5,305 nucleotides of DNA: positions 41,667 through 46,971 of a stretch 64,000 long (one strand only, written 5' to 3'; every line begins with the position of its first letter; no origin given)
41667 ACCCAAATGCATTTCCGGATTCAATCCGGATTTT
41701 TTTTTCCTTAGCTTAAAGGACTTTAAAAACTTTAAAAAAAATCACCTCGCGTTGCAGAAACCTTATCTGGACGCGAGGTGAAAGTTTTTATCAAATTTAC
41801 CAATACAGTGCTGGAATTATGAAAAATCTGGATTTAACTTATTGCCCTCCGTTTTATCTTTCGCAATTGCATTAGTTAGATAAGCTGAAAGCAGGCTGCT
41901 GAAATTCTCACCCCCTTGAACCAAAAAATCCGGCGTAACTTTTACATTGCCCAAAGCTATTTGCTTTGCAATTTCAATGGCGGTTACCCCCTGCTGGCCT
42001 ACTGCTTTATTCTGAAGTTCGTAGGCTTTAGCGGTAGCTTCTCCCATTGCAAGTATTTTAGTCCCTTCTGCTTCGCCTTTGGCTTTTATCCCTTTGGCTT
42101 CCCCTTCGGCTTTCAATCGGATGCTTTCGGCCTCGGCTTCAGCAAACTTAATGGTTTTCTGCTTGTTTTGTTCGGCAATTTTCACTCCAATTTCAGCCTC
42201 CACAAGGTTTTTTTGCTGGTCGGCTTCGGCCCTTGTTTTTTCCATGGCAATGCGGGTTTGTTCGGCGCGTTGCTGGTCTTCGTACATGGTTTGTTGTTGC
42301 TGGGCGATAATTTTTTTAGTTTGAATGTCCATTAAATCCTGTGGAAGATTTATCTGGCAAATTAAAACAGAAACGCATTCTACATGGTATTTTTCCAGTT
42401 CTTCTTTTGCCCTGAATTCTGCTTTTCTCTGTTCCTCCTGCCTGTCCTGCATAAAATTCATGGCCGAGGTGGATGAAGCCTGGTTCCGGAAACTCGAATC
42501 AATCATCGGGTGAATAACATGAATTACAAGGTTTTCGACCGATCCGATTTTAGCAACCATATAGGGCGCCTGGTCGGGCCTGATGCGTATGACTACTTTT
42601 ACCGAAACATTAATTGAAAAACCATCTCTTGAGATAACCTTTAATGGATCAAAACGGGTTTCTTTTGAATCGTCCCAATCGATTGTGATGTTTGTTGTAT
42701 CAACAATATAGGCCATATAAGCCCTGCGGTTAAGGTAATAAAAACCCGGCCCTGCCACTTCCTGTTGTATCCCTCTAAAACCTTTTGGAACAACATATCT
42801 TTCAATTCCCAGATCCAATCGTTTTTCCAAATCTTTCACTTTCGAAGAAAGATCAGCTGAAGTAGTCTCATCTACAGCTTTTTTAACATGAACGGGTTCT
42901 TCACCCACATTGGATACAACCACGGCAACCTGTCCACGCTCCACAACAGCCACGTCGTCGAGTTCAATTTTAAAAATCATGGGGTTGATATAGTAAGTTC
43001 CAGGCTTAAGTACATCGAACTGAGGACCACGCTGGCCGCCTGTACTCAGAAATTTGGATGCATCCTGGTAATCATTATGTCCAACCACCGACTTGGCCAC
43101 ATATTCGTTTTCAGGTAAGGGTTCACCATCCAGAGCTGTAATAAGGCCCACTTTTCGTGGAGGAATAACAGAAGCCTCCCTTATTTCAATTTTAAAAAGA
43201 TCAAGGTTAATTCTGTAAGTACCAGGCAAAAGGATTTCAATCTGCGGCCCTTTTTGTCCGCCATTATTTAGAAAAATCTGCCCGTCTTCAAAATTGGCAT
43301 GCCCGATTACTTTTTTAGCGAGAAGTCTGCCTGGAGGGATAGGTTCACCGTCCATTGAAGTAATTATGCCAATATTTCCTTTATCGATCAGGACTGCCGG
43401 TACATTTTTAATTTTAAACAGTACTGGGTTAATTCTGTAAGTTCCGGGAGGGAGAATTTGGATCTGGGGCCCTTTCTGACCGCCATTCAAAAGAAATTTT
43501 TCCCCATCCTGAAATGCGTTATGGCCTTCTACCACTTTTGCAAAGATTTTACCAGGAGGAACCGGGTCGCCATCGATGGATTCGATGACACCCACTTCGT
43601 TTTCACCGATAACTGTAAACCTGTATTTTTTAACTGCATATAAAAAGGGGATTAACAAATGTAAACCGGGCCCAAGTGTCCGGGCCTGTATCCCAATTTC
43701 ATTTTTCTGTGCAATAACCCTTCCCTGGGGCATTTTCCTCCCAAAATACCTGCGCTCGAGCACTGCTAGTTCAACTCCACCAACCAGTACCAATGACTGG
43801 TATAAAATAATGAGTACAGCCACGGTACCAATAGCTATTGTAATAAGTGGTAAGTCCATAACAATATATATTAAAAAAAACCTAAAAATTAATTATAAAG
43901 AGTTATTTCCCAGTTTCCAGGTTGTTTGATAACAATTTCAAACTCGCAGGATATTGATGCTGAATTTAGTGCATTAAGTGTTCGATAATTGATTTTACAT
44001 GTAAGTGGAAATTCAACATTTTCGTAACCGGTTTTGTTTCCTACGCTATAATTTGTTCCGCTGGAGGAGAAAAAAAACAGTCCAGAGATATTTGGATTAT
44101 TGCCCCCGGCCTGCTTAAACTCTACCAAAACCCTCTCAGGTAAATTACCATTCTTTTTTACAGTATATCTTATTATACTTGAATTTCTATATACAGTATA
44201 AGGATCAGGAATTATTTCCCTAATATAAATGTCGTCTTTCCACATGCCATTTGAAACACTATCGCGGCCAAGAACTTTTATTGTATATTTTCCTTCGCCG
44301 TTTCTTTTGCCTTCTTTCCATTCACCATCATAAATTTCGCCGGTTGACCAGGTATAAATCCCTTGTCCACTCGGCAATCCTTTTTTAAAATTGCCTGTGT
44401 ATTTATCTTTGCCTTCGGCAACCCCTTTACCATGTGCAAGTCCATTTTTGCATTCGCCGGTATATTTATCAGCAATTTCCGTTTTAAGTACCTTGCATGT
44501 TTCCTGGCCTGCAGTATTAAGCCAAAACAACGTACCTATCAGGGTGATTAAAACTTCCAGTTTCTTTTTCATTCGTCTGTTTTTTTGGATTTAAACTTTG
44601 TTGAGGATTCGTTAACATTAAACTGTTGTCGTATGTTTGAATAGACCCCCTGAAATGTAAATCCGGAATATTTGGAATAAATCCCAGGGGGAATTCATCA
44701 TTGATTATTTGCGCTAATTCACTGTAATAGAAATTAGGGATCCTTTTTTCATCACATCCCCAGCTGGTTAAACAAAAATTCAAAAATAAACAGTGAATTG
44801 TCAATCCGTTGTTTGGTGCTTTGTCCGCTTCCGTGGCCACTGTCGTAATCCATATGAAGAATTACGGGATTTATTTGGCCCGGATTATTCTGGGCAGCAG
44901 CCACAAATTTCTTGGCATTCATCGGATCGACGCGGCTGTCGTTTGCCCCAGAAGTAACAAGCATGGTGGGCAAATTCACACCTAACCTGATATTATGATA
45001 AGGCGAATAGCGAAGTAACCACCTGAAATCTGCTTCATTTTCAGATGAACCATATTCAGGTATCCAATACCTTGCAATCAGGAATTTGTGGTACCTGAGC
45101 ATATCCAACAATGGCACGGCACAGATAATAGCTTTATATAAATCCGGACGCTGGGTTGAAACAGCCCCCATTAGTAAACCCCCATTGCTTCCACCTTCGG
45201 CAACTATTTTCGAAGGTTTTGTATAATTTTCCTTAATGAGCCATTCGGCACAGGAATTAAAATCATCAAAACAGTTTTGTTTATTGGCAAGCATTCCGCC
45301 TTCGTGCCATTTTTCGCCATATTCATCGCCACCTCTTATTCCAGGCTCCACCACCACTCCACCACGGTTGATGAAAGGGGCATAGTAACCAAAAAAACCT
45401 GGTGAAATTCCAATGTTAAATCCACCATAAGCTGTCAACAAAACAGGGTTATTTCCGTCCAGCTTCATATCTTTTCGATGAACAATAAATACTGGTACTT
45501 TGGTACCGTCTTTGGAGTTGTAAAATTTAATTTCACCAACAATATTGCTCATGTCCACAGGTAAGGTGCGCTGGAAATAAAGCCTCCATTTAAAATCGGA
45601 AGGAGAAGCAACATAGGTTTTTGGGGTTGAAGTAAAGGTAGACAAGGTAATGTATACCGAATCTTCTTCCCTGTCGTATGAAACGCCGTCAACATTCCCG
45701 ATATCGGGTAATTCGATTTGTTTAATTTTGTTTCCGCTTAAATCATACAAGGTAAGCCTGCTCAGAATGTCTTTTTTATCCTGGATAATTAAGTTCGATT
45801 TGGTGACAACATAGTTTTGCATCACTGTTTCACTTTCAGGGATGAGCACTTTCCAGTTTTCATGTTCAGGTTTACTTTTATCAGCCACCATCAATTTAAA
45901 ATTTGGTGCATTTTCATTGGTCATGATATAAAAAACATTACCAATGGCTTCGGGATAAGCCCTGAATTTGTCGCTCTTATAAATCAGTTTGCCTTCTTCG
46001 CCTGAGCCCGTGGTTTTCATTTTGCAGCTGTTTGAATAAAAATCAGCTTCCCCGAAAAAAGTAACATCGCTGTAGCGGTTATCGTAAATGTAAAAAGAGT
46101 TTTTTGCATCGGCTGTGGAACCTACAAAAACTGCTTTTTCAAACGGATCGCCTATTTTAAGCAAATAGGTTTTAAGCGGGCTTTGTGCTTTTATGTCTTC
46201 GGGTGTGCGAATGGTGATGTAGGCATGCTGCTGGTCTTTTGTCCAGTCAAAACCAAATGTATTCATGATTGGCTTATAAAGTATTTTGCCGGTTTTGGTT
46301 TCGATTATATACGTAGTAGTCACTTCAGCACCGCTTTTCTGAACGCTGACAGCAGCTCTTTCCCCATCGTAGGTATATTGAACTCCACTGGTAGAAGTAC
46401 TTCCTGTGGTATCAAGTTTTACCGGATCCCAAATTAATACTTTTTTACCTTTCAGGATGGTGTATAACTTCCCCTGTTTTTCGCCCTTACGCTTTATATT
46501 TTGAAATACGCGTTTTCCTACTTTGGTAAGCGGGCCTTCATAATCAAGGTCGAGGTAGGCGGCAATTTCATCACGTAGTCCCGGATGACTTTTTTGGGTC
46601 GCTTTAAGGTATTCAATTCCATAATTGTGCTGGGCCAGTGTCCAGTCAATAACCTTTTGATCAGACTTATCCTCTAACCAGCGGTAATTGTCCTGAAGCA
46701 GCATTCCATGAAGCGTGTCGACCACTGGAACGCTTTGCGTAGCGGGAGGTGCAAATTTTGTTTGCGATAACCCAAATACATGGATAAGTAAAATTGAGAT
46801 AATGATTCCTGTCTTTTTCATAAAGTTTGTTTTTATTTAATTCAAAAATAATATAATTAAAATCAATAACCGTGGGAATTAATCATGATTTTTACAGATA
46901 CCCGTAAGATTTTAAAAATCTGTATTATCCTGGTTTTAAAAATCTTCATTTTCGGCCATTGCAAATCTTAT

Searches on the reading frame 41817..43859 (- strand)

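Call 61: search_protein_families(library=pfam, proteins=[window:41817-43859:-], max_evalue=0.0001)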
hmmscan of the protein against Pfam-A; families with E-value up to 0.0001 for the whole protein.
window:41817-43859:- (680 aa): 1 family
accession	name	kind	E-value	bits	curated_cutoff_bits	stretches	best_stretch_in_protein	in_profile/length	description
PF01145.31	Band_7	-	2.6e-22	80.2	23.6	1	363-534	16-174/176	SPFH domain / Band 7 family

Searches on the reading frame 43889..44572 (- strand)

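Call 61: search_protein_families(library=pfam, proteins=[window:43889-44572:-], max_evalue=0.0001)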
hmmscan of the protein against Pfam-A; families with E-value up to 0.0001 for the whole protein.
window:43889-44572:- (227 aa): 1 family
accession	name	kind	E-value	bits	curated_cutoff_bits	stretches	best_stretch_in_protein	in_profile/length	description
PF02493.26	MORN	-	9.1e-15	54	22.5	2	58-78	1-21/23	MORN repeat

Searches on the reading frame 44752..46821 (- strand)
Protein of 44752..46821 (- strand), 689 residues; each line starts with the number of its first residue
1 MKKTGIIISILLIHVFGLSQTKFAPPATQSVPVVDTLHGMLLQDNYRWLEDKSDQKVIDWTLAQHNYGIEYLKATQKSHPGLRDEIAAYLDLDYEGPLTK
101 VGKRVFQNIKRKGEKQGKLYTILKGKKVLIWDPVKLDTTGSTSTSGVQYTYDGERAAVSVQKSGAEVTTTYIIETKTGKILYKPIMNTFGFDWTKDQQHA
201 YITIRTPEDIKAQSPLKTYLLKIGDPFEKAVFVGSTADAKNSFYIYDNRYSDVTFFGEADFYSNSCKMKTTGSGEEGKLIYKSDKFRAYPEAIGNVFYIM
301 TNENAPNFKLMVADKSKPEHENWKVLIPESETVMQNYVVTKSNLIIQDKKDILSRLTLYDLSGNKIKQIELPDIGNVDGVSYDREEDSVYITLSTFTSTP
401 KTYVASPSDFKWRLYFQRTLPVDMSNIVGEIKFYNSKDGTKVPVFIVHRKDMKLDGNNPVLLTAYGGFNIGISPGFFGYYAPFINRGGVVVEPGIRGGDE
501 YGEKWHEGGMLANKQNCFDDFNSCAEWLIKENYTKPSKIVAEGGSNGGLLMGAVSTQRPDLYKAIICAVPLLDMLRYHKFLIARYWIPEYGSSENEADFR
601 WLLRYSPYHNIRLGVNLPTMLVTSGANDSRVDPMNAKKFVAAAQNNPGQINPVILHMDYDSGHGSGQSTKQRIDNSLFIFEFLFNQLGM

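Call 61: search_protein_families(library=pfam, proteins=[window:44752-46821:-], max_evalue=0.0001)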
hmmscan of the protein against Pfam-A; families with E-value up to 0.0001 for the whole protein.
window:44752-46821:- (689 aa): 2 families
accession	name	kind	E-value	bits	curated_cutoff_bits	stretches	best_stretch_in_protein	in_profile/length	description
PF00326.27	Peptidase_S9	-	3.2e-52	177.5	22.6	1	482-688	9-211/213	Prolyl oligopeptidase family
PF02897.21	Peptidase_S9_N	-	2.1e-43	149.1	24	1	25-406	1-402/414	Prolyl oligopeptidase, N-terminal beta-propeller domain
